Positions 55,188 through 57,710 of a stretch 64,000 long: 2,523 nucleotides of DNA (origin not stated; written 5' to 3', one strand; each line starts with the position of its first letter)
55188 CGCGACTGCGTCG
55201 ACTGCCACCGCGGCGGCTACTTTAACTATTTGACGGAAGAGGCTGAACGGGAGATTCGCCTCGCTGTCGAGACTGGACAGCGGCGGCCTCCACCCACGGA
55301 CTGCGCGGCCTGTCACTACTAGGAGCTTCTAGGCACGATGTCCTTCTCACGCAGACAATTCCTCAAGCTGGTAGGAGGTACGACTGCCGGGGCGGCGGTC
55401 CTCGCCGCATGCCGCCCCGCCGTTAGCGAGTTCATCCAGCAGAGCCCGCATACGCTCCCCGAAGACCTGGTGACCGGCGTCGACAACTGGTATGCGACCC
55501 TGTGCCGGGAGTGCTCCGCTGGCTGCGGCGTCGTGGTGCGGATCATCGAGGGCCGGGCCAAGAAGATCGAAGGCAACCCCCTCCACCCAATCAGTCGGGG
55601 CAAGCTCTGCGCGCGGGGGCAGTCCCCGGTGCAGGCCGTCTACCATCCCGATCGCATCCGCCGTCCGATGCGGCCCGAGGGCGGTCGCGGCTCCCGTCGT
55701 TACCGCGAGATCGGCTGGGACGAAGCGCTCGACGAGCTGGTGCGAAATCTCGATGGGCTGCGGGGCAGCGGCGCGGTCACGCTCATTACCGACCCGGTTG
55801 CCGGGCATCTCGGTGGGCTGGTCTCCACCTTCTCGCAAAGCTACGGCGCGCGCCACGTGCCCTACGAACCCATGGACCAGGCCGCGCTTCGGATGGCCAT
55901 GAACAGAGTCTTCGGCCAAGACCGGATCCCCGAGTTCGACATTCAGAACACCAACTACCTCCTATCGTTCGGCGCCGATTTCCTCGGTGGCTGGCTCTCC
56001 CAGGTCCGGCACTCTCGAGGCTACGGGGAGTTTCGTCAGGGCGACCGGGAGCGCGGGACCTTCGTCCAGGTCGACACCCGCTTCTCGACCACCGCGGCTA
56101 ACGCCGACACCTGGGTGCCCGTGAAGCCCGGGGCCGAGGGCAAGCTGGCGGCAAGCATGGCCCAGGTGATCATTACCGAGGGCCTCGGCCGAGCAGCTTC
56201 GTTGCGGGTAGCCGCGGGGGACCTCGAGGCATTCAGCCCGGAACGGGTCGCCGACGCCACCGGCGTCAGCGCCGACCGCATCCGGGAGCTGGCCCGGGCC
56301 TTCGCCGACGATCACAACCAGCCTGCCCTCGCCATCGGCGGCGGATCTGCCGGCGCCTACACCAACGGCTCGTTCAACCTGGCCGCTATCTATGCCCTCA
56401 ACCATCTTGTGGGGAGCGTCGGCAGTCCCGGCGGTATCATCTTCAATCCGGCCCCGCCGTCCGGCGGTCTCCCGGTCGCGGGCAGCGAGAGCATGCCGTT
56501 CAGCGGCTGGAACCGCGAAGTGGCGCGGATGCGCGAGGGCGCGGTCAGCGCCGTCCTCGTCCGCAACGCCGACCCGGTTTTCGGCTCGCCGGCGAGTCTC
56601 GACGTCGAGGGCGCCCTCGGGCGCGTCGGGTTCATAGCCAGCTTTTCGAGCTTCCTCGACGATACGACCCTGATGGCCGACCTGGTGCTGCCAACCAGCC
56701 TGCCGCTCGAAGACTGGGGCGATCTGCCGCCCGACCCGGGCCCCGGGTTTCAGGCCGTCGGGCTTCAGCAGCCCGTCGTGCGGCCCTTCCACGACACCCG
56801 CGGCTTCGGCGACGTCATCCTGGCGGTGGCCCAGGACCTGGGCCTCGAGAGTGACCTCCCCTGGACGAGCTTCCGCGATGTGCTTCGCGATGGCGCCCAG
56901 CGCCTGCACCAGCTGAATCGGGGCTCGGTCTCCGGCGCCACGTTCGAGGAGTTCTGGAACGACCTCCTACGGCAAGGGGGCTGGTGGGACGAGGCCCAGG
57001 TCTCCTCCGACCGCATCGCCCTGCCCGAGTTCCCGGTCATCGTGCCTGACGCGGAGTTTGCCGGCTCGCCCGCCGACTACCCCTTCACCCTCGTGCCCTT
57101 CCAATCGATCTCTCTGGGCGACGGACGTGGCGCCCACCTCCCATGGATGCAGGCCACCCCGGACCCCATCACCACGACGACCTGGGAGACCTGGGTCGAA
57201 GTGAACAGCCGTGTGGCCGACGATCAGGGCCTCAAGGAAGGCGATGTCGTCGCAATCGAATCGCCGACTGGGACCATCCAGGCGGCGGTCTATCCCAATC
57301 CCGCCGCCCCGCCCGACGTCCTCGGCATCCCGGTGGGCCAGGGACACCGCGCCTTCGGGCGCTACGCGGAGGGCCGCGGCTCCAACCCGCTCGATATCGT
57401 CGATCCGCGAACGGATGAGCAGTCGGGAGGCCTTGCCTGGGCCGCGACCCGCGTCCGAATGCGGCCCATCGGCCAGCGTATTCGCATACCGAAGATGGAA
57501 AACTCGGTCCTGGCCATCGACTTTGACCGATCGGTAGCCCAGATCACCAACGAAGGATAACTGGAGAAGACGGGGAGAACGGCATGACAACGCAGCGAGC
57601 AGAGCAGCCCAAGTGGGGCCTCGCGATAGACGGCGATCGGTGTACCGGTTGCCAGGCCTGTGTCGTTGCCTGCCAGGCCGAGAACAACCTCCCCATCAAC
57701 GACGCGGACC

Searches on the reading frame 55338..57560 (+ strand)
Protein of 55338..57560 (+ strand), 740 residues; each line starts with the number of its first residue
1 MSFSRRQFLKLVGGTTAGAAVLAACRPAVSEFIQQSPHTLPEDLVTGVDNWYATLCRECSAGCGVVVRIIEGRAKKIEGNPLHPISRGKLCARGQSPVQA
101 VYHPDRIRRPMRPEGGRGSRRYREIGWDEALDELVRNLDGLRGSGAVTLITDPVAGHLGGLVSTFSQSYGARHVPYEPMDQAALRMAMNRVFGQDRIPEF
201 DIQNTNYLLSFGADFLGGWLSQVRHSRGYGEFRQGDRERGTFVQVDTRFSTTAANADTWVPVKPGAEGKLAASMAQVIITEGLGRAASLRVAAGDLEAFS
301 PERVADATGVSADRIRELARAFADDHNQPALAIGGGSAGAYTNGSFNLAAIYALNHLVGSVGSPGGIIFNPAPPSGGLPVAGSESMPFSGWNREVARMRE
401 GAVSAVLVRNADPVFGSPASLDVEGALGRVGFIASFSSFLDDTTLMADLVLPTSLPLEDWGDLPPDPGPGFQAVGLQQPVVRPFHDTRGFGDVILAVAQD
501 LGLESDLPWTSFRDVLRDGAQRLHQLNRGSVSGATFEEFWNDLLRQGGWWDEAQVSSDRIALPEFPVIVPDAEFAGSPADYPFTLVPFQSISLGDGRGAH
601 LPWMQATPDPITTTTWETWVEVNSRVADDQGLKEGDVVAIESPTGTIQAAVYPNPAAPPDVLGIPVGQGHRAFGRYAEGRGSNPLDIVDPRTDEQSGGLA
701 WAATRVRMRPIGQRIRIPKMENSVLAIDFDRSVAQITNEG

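Call 17: search_protein_families(library=ncbifam, proteins=[window:55338-57560:+], max_evalue=0.001)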
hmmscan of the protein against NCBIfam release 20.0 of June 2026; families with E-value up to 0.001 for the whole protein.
window:55338-57560:+ (740 aa): 24 families
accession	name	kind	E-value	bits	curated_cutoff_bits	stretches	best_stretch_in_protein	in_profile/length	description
NF041783.2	mnquin_red_QrcB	equivalog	2.8e-103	346.4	440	1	1-708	1-692/695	menaquinone reductase molybdopterin-binding-like subunit QrcB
NF012032.0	PRK15488.1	equivalog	1.7e-57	195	694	2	1-369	1-363/759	thiosulfate reductase PhsA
NF041714.1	arsenate_red_ArrA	equivalog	1.2e-53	182.5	1600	3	2-283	2-286/848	arsenate respiratory reductase molybdopterin-containing subunit ArrA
TIGR01591.1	Fdh-alpha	equivalog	7.6e-38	130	666.25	3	241-368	186-318/672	formate dehydrogenase subunit alpha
TIGR02166.1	dmsA_ynfE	subfamily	4.3e-33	114.4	777.7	2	4-283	2-289/794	DMSO/selenate family reductase complex A subunit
NF047855.1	AssmNtatRedNasC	equivalog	1.6e-26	92.8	1100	2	49-330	18-307/708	assimilatory nitrate reductase catalytic subunit NasC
TIGR03479.1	DMSO_red_II_alp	subfamily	1e-24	86.7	984.75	2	84-286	98-300/913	molybdopterin-dependent oxidoreductase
NF041884.1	selenate_YnfF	exception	1.2e-23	82.9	1650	1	58-283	53-289/798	selenate/tellurate reductase subunit YnfF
NF041885.1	selenate_YnfE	exception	2.9e-22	78.3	1675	1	87-283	89-296/805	selenate/tellurate reductase subunit YnfE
TIGR01553.1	formate-DH-alph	equivalog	3.7e-22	77.9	814.2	1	4-143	3-141/1009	formate dehydrogenase-N subunit alpha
NF011566.1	PRK14990.1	exception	1.5e-20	72.8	1600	1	53-284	61-310/814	dimethylsulfoxide reductase subunit A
NF011567.1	PRK14991.1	equivalog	9.4e-20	70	1750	1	87-147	137-196/1022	tetrathionate reductase subunit TtrA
NF041513.1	formate_DH_Act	exception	6e-16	57.4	1400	1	48-132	39-121/1067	formate dehydrogenase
NF010055.0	PRK13532.1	equivalog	1.1e-15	57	904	1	1-137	1-131/830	nitrate reductase catalytic subunit NapA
TIGR01706.1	NAPA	equivalog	2e-14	52.9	930.55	1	4-138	3-132/830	periplasmic nitrate reductase subunit alpha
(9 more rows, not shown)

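Call 81: search_dna_similar(query=window:55338-57560:+, collection=plasmids, mode=protein, max_rows=8)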
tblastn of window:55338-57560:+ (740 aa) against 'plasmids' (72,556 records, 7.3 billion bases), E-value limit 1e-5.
Records with a match: 863; places in all: 985; records where one place covers at least 80% of the query: 20.
Best place of each record, by identity: <60% 863.
By first word of the organism name: Escherichia 124; Sinorhizobium 84; Ralstonia 81; Pantoea 67; Pseudosulfitobacter 47; Azospirillum 34; Paracoccus 28; Rhizobium 27; Agrobacterium 18; Salmonella 17; and 123 more.
By predicted mobility (MOB-suite, as given by PLSDB): non-mobilizable 551; mobilizable 172; conjugative 140.
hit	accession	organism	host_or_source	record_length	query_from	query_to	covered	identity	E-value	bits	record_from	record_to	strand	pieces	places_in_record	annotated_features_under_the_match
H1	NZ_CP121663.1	Rhizobium sp. CB3090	Gliricidia sp.,cell culture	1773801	41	733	94%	26.0%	2e-23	114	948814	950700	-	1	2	record has no annotation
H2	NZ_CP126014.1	Bradyrhizobium japonicum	Glycine max,soybean,root nodule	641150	40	740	95%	25.4%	5e-24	116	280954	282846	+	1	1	4Fe-4S dicluster domain-containing protein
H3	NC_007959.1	Nitrobacter hamburgensis X14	-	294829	1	724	98%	24.5%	2e-22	111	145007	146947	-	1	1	4Fe-4S dicluster domain-containing protein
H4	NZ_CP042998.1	Aquisphaera giovannonii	-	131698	4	709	95%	24.9%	3e-16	91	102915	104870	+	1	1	TAT-variant-translocated molybdopterin oxidoreductase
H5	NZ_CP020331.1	Martelella mediterranea DSM 17316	-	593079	52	734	92%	25.4%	3e-20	104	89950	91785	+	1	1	TAT-variant-translocated molybdopterin oxidoreductase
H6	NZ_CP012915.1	Azospirillum brasilense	Digitaria eriantha,microbe,root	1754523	41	714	91%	25.4%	1e-15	89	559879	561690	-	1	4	none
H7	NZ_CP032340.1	Azospirillum brasilense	soil sample,Agricultural field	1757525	41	714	91%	25.4%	1e-15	89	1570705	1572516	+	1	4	none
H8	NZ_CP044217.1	Mesorhizobium terrae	soil,soil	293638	25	677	88%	25.9%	5e-24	116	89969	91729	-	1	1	4Fe-4S dicluster domain-containing protein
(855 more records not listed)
